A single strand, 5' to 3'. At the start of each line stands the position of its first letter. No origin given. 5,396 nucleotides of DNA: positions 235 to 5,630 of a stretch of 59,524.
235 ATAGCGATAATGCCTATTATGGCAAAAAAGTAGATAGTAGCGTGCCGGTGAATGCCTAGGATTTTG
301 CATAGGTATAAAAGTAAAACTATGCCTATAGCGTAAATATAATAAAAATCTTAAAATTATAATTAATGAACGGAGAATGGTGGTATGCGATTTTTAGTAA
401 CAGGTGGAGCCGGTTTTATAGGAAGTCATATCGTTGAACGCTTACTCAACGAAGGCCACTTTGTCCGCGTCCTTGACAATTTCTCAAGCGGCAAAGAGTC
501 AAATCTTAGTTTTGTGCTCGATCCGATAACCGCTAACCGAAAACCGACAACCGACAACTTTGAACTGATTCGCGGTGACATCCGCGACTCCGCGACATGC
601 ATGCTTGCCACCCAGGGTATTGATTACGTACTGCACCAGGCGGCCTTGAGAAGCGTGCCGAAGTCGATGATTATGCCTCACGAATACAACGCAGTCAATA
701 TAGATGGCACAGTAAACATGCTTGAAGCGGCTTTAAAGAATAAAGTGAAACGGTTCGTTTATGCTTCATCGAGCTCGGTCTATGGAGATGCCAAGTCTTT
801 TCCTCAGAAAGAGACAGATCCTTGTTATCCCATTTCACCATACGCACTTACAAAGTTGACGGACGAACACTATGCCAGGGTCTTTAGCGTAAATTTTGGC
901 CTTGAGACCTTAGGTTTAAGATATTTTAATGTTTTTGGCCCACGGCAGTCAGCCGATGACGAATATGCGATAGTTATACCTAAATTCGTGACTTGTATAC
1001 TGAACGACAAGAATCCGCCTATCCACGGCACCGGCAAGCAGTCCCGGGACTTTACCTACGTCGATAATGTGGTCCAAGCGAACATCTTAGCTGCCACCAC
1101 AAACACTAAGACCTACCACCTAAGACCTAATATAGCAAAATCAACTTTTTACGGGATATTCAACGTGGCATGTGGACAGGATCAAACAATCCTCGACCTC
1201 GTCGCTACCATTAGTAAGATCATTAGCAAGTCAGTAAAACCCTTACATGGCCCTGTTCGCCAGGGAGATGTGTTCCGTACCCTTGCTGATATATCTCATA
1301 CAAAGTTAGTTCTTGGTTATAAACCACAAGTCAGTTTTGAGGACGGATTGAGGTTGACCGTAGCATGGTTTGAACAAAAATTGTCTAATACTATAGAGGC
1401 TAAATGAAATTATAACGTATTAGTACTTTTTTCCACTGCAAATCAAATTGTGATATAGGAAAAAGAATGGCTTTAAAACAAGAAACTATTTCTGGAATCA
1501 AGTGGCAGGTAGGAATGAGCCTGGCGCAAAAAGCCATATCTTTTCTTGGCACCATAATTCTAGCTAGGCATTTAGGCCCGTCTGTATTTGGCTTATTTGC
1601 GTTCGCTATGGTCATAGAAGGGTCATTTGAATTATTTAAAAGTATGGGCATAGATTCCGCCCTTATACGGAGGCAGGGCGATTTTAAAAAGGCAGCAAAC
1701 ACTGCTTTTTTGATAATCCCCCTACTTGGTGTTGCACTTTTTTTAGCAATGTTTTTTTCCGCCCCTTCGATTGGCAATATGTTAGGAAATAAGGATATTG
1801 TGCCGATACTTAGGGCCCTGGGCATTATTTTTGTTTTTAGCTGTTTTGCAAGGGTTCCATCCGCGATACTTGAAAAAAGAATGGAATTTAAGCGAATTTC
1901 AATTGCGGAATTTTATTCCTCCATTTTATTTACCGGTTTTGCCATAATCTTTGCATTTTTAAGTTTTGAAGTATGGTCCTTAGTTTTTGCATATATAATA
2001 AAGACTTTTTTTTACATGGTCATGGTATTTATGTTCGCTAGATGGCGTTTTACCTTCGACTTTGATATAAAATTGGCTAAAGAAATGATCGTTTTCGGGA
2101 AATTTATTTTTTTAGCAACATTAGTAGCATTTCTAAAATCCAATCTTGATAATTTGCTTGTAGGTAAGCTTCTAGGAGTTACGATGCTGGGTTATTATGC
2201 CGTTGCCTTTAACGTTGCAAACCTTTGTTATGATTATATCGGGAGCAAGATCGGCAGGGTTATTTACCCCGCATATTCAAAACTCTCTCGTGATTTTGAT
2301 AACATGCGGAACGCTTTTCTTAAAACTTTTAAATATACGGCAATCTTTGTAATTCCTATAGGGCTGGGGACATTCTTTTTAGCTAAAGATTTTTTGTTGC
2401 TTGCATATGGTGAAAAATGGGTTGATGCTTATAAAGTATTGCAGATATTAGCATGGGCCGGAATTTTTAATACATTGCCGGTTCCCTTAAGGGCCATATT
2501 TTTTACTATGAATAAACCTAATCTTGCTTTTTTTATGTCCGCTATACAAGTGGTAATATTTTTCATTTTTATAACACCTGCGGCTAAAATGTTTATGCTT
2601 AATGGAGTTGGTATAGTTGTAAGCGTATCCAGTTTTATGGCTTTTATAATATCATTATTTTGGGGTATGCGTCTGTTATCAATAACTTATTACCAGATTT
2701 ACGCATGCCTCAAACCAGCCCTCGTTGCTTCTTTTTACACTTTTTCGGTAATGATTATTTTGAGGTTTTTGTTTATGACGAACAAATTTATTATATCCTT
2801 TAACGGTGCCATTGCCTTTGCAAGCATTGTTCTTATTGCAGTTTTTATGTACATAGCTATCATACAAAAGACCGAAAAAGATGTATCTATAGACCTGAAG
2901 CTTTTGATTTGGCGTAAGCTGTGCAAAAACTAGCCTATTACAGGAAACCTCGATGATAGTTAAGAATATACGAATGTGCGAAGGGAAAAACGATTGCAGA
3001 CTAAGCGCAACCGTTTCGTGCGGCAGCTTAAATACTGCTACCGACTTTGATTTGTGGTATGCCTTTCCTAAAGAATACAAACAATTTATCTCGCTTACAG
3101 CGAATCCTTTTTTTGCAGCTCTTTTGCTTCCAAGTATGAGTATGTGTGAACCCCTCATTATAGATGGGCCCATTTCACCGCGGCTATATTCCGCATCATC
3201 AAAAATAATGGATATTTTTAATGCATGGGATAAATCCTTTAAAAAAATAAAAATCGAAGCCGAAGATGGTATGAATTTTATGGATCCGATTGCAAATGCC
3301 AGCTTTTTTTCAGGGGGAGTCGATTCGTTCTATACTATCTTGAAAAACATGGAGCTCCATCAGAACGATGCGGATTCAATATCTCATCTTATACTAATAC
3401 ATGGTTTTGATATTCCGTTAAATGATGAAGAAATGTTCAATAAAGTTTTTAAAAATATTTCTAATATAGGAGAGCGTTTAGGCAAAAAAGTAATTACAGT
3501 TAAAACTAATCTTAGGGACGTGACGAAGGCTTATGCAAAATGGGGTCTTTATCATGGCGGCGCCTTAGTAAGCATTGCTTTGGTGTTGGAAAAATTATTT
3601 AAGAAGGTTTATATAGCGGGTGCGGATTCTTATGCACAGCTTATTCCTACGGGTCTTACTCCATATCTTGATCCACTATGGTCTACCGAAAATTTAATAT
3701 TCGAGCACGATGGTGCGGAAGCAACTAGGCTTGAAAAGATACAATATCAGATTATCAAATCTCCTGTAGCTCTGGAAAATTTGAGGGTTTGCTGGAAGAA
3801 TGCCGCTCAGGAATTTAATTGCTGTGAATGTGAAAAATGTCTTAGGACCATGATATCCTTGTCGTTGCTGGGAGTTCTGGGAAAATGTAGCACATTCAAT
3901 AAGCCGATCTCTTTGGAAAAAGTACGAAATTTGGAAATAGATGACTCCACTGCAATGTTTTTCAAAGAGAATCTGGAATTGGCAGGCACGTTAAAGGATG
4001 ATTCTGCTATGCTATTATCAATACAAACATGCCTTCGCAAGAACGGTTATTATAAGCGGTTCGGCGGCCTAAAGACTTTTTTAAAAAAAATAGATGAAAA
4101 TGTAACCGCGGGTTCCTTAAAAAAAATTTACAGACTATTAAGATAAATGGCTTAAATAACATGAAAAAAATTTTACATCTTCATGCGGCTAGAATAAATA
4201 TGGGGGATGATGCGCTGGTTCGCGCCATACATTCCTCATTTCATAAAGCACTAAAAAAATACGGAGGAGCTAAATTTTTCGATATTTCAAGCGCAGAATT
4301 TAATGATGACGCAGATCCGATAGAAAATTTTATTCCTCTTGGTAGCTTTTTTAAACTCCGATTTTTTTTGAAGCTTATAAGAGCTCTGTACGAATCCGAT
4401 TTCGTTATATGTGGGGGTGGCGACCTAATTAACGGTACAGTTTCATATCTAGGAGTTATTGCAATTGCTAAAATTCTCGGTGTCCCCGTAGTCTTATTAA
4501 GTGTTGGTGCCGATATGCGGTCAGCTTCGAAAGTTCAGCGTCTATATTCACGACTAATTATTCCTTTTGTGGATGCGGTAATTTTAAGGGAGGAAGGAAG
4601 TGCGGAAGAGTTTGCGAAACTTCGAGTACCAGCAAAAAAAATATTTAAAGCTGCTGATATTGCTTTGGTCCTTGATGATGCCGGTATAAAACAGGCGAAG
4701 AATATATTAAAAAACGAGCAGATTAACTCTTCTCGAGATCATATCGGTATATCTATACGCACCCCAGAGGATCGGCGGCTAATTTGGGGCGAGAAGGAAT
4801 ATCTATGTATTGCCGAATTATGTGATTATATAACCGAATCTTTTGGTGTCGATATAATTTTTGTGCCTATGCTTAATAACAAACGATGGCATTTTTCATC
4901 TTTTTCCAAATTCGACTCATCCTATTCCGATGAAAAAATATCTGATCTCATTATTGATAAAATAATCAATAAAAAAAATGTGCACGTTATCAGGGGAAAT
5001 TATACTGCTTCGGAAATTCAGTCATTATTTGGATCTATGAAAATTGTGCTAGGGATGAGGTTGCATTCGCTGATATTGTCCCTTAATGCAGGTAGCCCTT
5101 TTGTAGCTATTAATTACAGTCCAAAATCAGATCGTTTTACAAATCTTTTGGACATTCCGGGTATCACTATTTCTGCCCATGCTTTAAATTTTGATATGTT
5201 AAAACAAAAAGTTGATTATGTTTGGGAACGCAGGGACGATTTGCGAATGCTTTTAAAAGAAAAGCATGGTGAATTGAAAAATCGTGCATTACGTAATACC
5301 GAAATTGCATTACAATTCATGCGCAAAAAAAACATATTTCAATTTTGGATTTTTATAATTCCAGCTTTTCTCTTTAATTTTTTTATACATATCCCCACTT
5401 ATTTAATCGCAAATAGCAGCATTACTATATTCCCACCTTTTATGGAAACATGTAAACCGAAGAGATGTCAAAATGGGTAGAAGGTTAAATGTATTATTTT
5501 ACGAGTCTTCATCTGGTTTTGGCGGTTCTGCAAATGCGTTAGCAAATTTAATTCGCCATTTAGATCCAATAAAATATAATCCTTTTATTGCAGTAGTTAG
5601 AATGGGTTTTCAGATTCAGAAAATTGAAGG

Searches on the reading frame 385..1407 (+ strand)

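Call 12: search_protein_families(library=pfam, proteins=[window:385-1407:+], max_evalue=0.00001)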
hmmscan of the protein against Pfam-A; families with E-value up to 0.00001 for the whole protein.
window:385-1407:+ (340 aa): 8 families
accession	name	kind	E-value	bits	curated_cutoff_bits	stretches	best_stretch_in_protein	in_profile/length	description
PF01370.27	Epimerase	-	8.6e-61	205.8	20.9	1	4-240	2-228/240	NAD dependent epimerase/dehydratase family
PF16363.11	GDP_Man_Dehyd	-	4.8e-59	200.9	27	1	4-323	1-330/332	GDP-mannose 4,6 dehydratase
PF01073.25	3Beta_HSD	-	1.1e-32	113.6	22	1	4-256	1-247/280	3-beta hydroxysteroid dehydrogenase/isomerase family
PF02719.21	Polysacc_synt_2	-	1.5e-17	64.2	20.2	1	4-210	2-191/293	Polysaccharide biosynthesis protein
PF07993.18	NAD_binding_4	-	1.6e-11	44.3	20.1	1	5-232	1-257/258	Male sterility protein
PF04321.23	RmlD_sub_bind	-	1.1e-10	41.6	27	1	1-165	1-137/287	RmlD substrate binding domain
PF13460.12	NAD_binding_10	-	7.9e-10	39.3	27.2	1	7-144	1-114/184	NAD(P)H-binding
PF05368.20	NmrA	-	1.9e-07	31.4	27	1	4-129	6-107/298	NmrA-like family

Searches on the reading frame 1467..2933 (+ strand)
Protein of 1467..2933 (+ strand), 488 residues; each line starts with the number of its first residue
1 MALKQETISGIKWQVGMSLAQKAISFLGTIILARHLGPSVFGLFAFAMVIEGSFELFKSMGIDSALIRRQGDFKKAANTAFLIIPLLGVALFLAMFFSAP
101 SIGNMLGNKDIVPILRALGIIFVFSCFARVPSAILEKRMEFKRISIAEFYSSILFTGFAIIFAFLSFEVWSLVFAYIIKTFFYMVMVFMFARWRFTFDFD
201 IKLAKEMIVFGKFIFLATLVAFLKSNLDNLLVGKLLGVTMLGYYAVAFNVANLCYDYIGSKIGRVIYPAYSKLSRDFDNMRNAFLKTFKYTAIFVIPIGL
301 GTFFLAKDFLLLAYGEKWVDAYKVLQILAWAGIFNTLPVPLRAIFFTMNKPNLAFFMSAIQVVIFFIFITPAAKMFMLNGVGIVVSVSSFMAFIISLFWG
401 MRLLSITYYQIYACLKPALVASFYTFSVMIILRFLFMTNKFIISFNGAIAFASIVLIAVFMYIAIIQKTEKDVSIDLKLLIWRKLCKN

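Call 12: search_protein_families(library=pfam, proteins=[window:1467-2933:+], max_evalue=0.00001)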
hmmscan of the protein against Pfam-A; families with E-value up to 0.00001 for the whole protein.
window:1467-2933:+ (488 aa): 2 families
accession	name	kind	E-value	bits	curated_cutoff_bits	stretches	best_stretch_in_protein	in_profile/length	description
PF13440.11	Polysacc_synt_3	-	8.2e-71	239.1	23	1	31-321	1-291/293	Polysaccharide biosynthesis protein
PF01943.22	Polysacc_synt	-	2.4e-26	93.2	28.2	1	11-273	5-273/274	Polysaccharide biosynthesis protein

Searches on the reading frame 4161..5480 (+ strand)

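Call 12: search_protein_families(library=pfam, proteins=[window:4161-5480:+], max_evalue=0.00001)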
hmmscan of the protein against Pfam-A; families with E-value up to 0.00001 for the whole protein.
window:4161-5480:+ (439 aa): 1 family
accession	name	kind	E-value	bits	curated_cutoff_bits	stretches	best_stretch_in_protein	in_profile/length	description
PF04230.19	PS_pyruv_trans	-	7.1e-27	95.5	25.3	1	13-321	1-280/280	Polysaccharide pyruvyl transferase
